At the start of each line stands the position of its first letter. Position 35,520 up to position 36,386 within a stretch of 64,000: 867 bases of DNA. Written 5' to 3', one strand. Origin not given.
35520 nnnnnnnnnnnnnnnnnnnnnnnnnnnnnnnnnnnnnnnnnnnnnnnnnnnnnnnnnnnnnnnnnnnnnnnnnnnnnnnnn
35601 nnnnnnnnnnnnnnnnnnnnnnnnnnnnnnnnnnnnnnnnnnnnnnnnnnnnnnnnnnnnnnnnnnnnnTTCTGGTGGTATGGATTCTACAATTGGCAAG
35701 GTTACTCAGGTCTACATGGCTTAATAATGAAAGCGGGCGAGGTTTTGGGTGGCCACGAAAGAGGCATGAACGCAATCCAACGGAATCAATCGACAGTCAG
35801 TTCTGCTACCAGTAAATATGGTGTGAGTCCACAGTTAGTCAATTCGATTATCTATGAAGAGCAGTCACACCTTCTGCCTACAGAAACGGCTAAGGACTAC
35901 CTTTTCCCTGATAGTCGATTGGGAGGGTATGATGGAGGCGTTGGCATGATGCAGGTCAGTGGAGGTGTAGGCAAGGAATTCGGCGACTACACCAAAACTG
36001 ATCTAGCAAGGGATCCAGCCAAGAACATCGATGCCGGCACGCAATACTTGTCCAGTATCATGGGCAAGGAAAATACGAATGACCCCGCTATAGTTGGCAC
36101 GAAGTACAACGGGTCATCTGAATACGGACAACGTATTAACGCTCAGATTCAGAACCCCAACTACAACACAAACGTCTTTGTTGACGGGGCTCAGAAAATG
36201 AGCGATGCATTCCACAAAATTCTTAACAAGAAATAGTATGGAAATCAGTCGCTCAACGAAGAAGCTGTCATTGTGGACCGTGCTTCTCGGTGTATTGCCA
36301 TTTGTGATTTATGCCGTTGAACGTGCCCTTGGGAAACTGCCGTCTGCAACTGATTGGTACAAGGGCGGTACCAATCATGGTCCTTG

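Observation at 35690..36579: RHS C-terminal toxin looks like a peptidoglycan lytic transglycosylase, paired with a 3-TM immunity candidate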

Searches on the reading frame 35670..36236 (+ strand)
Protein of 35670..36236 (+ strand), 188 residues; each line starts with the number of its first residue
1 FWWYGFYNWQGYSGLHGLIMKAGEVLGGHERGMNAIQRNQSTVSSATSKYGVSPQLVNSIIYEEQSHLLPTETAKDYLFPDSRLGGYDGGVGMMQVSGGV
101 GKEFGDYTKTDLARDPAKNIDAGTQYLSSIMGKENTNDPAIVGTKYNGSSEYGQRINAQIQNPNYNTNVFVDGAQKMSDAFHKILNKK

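Call 6: search_protein_families(library=pfam, proteins=[window:35670-36236:+], max_evalue=0.01)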
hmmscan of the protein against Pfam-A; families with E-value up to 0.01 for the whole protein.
window:35670-36236:+ (188 aa): 2 families
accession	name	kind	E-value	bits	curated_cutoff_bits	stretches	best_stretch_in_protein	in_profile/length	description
PF01464.25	SLT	-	1.6e-09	37.8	21.3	1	43-148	3-96/117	Transglycosylase SLT domain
PF22115.1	T6SS_Tse3_cat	-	0.00081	19.8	27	1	42-96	85-138/189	T6SS, Peptidoglycan muramidase Tse3, catalytic domain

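Call 7: search_solved_structures(query=window:35670-36236:+, max_evalue=1, show_alignments=4)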
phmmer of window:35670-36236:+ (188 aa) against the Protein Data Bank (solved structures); distinct sequences matched with E-value up to 1: 17.
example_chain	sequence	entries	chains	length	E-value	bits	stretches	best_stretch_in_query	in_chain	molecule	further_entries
4n80_A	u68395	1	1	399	0.0055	19.8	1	42-103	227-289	Uncharacterized protein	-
4m5f_A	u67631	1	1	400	0.0056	19.8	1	42-103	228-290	Uncharacterized protein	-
4n7s_A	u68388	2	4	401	0.0056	19.8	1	42-103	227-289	Uncharacterized protein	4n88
4m5e_A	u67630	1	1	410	0.0059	19.7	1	42-103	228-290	Uncharacterized protein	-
3wa5_A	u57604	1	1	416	0.0062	19.7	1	42-103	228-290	Type VI secretion exported 3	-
4luq_A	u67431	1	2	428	0.0066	19.6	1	42-103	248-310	Uncharacterized protein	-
6vye_A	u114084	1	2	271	0.11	15.6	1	37-89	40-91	6-phosphogluconolactonase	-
4cfo_A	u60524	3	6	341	0.13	15.4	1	42-155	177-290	MLTC | MEMBRANE-BOUND LYTIC MUREIN TRANSGLYCOSYLASE C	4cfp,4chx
4c5f_A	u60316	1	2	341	0.14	15.3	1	42-155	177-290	MEMBRANE-BOUND LYTIC MUREIN TRANSGLYCOSYLASE C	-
6jtq_A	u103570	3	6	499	0.43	13.7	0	15-61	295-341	TAL effector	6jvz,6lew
9vi7_A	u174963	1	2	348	0.56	13.3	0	43-132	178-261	lytic transglycosylase c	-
6jw5_A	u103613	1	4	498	0.58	13.3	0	15-61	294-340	TAL effector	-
6jw3_A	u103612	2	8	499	0.65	13.1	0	15-61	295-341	TAL effector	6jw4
6jw0_A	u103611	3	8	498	0.67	13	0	15-61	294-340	TAL effector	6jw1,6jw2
4eig_B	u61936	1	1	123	0.74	12.9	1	36-86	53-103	CA1698 camel antibody fragment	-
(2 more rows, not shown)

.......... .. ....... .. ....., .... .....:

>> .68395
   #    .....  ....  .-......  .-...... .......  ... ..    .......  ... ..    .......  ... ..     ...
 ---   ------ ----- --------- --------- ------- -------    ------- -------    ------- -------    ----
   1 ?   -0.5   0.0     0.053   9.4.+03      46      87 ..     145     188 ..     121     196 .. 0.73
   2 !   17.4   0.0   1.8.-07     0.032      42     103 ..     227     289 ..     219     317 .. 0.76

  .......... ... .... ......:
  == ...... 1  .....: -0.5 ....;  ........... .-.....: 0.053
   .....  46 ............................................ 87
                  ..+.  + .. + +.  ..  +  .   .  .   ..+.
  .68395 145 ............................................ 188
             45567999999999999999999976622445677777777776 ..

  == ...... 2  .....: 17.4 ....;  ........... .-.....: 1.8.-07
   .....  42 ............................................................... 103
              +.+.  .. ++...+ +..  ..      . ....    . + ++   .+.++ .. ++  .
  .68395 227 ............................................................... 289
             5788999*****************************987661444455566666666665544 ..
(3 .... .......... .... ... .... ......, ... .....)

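Call 8: search_protein_families(library=ncbifam, proteins=[window:35670-36236:+], max_evalue=0.01)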
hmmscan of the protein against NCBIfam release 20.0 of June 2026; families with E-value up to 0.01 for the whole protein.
window:35670-36236:+ (188 aa): 0 families

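Call 9: find_homologous_proteins(query=window:35670-36236:+, max_evalue=0.001)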
Query window:35670-36236:+ (188 aa): 7 proteins with E <= 0.001 among 51 candidates.
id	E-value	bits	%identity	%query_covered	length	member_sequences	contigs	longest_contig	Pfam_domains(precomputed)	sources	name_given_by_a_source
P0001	4.4e-74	266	65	97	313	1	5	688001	PF01464.26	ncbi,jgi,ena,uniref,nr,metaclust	ncbi:MAG: hypothetical protein A2571_01570 [Candidatus Vogelbacteria bacterium RIFOXYD1_FULL_44_32]|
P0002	8.2e-59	217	60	92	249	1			PF01464.26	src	-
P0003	1.3e-58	216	58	89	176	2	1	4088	PF01464.26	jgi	jgi:Transglycosylase SLT domain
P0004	4.1e-58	214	61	87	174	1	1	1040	PF01464.26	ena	-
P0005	5.3e-58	214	54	98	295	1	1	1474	PF01464.26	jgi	jgi:RHS repeat-associated protein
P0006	9.4e-53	197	58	88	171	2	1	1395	-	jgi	jgi:hypothetical protein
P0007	3.6e-51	192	60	81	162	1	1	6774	PF01464.26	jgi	jgi:hypothetical protein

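Call 12: find_encoding_contigs(protein=P0001, flank=6000, max_places=3)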
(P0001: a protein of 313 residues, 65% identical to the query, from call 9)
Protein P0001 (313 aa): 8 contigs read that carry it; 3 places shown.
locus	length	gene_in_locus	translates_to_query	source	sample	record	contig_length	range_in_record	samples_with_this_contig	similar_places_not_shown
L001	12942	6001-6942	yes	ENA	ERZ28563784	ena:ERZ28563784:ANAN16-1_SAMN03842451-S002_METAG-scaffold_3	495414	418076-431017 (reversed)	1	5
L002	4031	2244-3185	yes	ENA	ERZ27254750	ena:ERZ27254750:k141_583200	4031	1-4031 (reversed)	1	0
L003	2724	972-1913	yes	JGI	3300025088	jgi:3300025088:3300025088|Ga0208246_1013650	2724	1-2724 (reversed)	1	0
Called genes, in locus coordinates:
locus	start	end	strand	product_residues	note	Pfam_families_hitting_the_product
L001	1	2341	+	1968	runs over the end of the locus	PF03534:SpvB, PF05593:RHS_repeat (faint), PF13517:FG-GAP_3 (weak), PF12256:TcdB_toxin_midN, PF25023:TEN_YD-shell, PF01476:LysM (weak), PF15607:Ntox44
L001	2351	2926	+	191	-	-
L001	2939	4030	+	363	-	-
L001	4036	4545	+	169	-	-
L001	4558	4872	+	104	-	-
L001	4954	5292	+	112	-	-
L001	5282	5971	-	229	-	PF01183:Glyco_hydro_25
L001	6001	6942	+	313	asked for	PF01464:SLT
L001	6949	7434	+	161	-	-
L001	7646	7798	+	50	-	-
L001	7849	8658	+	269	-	PF00565:SNase, PF05901:Excalibur (faint)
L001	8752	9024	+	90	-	-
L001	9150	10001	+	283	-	-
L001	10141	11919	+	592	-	PF00009:GTP_EFTU, PF01926:MMR_HSR1, PF22042:EF-G_D2, PF03144:GTP_EFTU_D2, PF00679:EFG_C, PF21018:BipA_C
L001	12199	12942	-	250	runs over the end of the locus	PF01479:S4 (weak), PF00849:PseudoU_synth_2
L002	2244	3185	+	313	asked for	PF01464:SLT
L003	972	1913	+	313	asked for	PF01464:SLT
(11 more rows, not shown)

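Call 17: find_encoding_contigs(protein=P0007, flank=7000, max_places=3)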
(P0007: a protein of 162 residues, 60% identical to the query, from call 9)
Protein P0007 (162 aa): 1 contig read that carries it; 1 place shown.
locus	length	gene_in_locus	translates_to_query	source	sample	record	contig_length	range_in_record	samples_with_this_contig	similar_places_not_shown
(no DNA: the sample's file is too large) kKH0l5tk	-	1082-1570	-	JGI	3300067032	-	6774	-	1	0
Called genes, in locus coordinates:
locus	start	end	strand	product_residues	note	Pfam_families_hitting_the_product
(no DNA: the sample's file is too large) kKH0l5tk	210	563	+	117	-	-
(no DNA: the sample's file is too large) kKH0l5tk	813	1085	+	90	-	-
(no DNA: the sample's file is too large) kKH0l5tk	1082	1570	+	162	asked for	PF01464:SLT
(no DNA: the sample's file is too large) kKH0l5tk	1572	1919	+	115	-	-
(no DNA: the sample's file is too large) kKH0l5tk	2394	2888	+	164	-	-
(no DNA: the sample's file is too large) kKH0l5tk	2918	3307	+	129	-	-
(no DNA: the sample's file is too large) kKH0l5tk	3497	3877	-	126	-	-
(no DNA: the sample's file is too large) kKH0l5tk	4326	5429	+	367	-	-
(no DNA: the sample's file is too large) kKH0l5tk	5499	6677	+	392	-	-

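Call 18: find_encoding_contigs(protein=P0003, flank=5000, max_places=3)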
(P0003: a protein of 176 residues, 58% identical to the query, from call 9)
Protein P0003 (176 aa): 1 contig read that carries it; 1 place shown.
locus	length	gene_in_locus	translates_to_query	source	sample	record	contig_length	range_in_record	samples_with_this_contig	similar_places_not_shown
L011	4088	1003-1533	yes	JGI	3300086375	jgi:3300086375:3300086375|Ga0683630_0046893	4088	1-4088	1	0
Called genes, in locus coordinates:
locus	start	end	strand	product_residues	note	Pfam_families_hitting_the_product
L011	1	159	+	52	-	?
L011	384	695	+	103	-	-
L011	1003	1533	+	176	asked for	PF01464:SLT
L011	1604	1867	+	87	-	-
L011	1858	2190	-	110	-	PF13442:Cytochrome_CBB3, PF00034:Cytochrom_C (weak)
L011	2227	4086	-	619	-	?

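Call 19: find_encoding_contigs(protein=P0005, flank=5000, max_places=3)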
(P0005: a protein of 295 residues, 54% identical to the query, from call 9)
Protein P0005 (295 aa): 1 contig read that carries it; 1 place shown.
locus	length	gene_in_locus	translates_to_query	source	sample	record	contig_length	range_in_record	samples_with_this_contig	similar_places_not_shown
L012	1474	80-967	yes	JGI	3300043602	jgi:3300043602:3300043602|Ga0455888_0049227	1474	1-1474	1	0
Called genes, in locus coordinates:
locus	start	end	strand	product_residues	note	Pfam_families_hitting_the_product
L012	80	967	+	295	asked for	PF01464:SLT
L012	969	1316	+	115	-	-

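Call 20: find_encoding_contigs(protein=P0006, flank=5000, max_places=3)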
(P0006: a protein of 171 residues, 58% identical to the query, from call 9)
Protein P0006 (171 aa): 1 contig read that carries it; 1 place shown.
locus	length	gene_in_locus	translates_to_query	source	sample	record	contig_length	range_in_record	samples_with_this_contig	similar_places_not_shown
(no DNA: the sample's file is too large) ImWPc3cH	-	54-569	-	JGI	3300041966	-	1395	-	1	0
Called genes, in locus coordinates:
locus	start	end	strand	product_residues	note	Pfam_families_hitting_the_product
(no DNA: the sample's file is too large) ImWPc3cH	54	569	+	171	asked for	-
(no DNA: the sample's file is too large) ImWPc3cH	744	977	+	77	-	-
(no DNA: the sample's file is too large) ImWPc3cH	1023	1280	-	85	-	-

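Call 32: find_related_loci(query=A1, collection=genome_contigs, flank=8000)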
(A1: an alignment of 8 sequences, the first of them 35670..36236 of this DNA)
Query A1 (188 aa) in genome_contigs; peptide patterns used: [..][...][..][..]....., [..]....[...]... (x = any residue, [..] = any of these).
41 stretches matched a pattern; 8 encode a relative of the query (tblastn E <= 1e-3); 8 distinct loci.
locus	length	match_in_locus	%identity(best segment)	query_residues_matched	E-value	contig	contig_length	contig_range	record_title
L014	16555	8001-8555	64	1-185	4e-80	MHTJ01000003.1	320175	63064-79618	MAG: Candidatus Vogelbacteria bacterium RIFOXYD1_FULL_44_32 rifoxyd1_full_scaffold_27, whole genome shotgun sequence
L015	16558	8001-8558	54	1-185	1e-62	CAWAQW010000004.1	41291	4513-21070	MAG: uncultured Alphaproteobacteria bacterium isolate MFD04428.bin.3.55 genome assembly, contig: contig_102677, whole ge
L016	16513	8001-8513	54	1-172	3e-60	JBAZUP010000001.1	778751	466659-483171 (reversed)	MAG: Patescibacteria group bacterium isolate SO_2017_GW1_231 NODE_45_length_778751_cov_3.412568_OW334_2017, whole genome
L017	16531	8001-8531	54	1-178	3e-59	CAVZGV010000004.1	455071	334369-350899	MAG: Candidatus Falkowbacteria bacterium isolate MFD04716.bin.1.162 genome assembly, contig: contig_24681, whole genome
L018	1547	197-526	61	73-187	6e-43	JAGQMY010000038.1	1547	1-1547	MAG: Candidatus Saccharibacteria bacterium isolate HKST-UBA54 2015-01-06_1_(paired)_contig_117123, whole genome shotgun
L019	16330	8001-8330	61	73-187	4e-42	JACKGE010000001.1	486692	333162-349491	MAG: Candidatus Nomurabacteria bacterium isolate HK-STAS-PATE-26 HK-STAS-PATE-26_1, whole genome shotgun sequence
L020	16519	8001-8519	35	1-169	3e-21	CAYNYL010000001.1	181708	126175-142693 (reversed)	MAG TPA_asm: uncultured Gammaproteobacteria bacterium isolate SRP300315_co1_29 genome assembly, contig: NODE_26_length_1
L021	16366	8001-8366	24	37-155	2e-4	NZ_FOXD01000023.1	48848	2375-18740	Salibacterium halotolerans strain S7, whole genome shotgun sequence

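Call 50: search_protein_families(library=pfam, proteins=[L001:6949-7434:+, L019:8353-8724:+, L020:8568-8897:+, L016:8930-9970:+, L020:8953-10143:+, L015:7716-8576:+, L021:7890-8393:+, L017:8917-10002:+], max_evalue=0.01)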
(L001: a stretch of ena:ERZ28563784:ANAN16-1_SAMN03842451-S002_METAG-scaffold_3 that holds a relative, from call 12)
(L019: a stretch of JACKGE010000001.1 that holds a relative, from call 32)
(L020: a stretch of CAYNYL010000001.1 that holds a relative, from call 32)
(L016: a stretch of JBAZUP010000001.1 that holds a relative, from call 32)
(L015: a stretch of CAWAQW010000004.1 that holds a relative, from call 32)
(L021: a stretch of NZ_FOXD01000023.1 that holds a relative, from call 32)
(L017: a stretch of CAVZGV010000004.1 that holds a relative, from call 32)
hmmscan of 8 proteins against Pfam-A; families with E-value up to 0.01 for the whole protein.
L001:6949-7434:+ (161 aa): 0 families

L019:8353-8724:+ (123 aa): 0 families

L020:8568-8897:+ (109 aa): 0 families

L016:8930-9970:+ (346 aa): 0 families

L020:8953-10143:+ (396 aa): 0 families

L015:7716-8576:+ (286 aa): 1 family
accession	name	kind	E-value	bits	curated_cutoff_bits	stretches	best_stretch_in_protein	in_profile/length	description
PF01464.25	SLT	-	3.1e-05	24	21.3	1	138-248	3-100/117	Transglycosylase SLT domain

L021:7890-8393:+ (167 aa): 1 family
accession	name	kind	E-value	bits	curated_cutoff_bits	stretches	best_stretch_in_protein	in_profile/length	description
PF01464.25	SLT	-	3.3e-05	23.9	21.3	1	44-129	3-81/117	Transglycosylase SLT domain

L017:8917-10002:+ (361 aa): 2 families
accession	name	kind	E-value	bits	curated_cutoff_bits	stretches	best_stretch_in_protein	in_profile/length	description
PF05593.20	RHS_repeat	-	2.7e-05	24.9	22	0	95-133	1-35/38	RHS Repeat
PF25788.1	Ig_Rha78A_N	-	0.00029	21.5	27.4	1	7-77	37-96/105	Rha78A-like, N-terminal immunoglobulin domain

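Call 57: predict_structure(alignment_id=A6)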
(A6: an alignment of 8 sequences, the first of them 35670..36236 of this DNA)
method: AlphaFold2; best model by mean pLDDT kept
length: 188 residues; sequences in the alignment: 8
mean_pLDDT: 78.5   pTM: 0.79
mean pLDDT of the five models: 78.5, 76.5, 73.2, 70.9, 66.8
residues with pLDDT >= 90: 63; 70-90: 77; 50-70: 26; < 50: 22
segments of 3 or more residues with pLDDT < 50: 1-7, 74-79, 81-88
pLDDT, mean of each block of 10 residues (from residue 1): 43 65 75 90 97 95 78 50 45 77 84 87 96 96 91 90 81 79 71
secondary structure, 60 per line:
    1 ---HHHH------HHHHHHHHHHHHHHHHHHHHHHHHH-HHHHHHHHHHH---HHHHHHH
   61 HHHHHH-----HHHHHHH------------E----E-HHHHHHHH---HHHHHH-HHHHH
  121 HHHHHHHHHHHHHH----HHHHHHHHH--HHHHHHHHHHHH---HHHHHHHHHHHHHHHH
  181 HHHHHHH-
elements in order: H4-7 H14-38 H40-50 H54-66 H72-78 H98-105 H109-114 H116-134 H139-147 H150-161 H165-187

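Call 59: fold_search(model_id=the predicted structure, library=pdb)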
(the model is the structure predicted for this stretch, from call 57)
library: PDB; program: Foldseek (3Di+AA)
matches with E <= 10: 113; with E <= 0.001: 0
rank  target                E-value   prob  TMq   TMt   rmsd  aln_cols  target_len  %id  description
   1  4m5e                  7.3e-03  1.00  0.54  0.26   5.5       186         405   18  Tse3 structure (released 2014-04-23)
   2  4hjy_A                8.1e-03  1.00  0.45  0.46   9.0       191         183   17  2.4 A Crystal structure of E. coli MltE-E64Q with bound chitopentaose (released 2012-10-24)
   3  6gi3                  9.7e-03  1.00  0.45  0.45   9.9       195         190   15  Structure of Lytic Transglycosylase MltE mutant S73A from E.coli (released 2018-10-10)
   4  6ghz_B                1.1e-02  1.00  0.43  0.42  10.1       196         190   16  Structure of Lytic Transglycosylase MltE mutant Y192F from E.coli (released 2018-10-31)
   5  4luq_A                1.2e-02  1.00  0.52  0.26   3.8       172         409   17  Crystal structure of virulence effector Tse3 in complex with neutralizer Tsi3 (released 2013-09-18)
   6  3wa5_A                1.2e-02  1.00  0.51  0.25   4.5       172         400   19  Crystal Structure of type VI peptidoglycan muramidase effector Tse3 in complex with its cognate immunity protein Tsi3 (released 2013-10-02)
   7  3t36_B                1.3e-02  1.00  0.45  0.46   8.9       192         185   14  Crystal structure of lytic transglycosylase MltE from Eschericha coli (released 2012-07-25)
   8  4c5f_A                1.4e-02  1.00  0.45  0.27   9.6       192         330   21  Structure of Lytic Transglycosylase MltC from Escherichia coli at 2.3 A resolution. (released 2014-07-23)
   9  6gi4                  1.4e-02  1.00  0.45  0.45   9.9       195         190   15  Structure of Lytic Transglycosylase MltE mutant S75A from E.coli (released 2018-10-10)
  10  3t36_A                1.6e-02  1.00  0.46  0.47   8.2       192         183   14  Crystal structure of lytic transglycosylase MltE from Eschericha coli (released 2012-07-25)
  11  2y8p_B                1.9e-02  1.00  0.46  0.46   8.5       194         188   14  Crystal Structure of an Outer Membrane-Anchored Endolytic Peptidoglycan Lytic Transglycosylase (MltE) from Escherichia (released 2011-04-13)
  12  2y8p_A                2.2e-02  1.00  0.46  0.45   9.1       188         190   15  Crystal Structure of an Outer Membrane-Anchored Endolytic Peptidoglycan Lytic Transglycosylase (MltE) from Escherichia (released 2011-04-13)
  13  4cfo_A                2.5e-02  1.00  0.45  0.27   9.7       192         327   20  Structure of Lytic Transglycosylase MltC from Escherichia coli in complex with tetrasaccharide at 2.9 A resolution. (released 2014-07-23)
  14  4m5f_A                2.6e-02  1.00  0.53  0.26   3.6       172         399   19  complex structure of Tse3-Tsi3 (released 2014-04-23)
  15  4n7s_A                2.7e-02  1.00  0.53  0.27   4.3       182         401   18  Crystal structure of Tse3-Tsi3 complex with Zinc ion (released 2014-04-23)
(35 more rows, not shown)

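Call 75: find_related_loci(query=A1, collection=viral_contigs, flank=5000)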
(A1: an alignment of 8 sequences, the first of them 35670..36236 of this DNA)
Query A1 (188 aa) in viral_contigs; peptide patterns used: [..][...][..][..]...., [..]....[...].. (x = any residue, [..] = any of these).
27 stretches matched a pattern, but none encodes a relative of the query by tblastn (E <= 1e-3).

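Call 77: find_encoding_contigs(protein=P0004, flank=3000, max_places=3)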
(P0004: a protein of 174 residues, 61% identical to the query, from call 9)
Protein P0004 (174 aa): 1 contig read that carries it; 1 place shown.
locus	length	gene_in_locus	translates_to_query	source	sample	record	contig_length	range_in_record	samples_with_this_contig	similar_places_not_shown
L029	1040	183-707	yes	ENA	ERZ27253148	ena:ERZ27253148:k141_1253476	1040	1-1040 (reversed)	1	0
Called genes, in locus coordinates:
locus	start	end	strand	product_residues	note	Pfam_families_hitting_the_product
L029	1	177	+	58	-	?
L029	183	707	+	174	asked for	PF01464:SLT (weak)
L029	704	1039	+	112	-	?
